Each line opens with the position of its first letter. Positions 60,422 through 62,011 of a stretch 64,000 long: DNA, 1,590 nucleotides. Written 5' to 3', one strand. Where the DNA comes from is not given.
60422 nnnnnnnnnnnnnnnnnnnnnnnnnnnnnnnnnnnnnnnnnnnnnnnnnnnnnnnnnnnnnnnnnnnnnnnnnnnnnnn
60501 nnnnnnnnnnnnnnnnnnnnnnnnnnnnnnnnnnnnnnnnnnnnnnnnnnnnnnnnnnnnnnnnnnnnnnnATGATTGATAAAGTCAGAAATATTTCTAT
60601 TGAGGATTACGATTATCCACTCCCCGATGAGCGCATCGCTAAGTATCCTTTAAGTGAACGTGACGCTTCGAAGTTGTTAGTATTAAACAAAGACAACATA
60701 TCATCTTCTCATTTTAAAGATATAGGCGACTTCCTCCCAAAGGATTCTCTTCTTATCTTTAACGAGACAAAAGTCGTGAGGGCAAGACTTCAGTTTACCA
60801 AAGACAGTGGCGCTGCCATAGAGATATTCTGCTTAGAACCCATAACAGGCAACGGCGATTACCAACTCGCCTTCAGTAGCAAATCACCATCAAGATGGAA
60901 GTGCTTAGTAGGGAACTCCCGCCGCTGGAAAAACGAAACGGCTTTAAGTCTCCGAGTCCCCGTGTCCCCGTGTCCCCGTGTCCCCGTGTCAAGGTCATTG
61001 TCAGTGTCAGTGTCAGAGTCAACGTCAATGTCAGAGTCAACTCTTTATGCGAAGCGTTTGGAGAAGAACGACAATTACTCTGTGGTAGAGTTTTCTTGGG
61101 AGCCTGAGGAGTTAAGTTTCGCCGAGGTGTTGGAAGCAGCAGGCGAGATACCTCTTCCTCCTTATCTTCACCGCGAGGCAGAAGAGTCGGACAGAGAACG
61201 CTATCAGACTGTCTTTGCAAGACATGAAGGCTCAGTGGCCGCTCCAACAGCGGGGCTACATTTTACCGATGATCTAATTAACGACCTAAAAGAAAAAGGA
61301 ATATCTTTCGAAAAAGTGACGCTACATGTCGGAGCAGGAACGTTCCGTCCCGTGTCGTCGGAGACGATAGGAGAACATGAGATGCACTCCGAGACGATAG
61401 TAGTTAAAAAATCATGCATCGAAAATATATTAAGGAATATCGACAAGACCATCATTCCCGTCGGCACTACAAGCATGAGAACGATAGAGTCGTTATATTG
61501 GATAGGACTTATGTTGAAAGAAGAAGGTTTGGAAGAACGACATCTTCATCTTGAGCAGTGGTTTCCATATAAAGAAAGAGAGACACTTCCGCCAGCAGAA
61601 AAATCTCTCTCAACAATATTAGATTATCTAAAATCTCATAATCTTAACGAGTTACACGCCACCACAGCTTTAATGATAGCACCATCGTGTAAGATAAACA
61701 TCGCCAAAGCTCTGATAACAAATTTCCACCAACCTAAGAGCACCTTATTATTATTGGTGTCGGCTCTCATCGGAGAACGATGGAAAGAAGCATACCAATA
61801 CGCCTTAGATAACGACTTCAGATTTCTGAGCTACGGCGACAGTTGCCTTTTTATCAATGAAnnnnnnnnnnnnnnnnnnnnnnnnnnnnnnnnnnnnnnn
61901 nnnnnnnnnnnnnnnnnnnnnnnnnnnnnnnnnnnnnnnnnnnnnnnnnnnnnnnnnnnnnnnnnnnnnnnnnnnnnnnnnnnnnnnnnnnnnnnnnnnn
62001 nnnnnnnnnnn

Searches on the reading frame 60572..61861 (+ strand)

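Call 23: search_protein_families(library=pfam, proteins=[window:60572-61861:+], max_evalue=0.001)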
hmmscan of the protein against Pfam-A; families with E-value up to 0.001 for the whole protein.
window:60572-61861:+ (430 aa): 1 family
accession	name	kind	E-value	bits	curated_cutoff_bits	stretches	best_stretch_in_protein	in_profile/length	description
PF02547.20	Queuosine_synth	-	4.4e-100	335.4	25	1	11-426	2-321/322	Queuosine biosynthesis protein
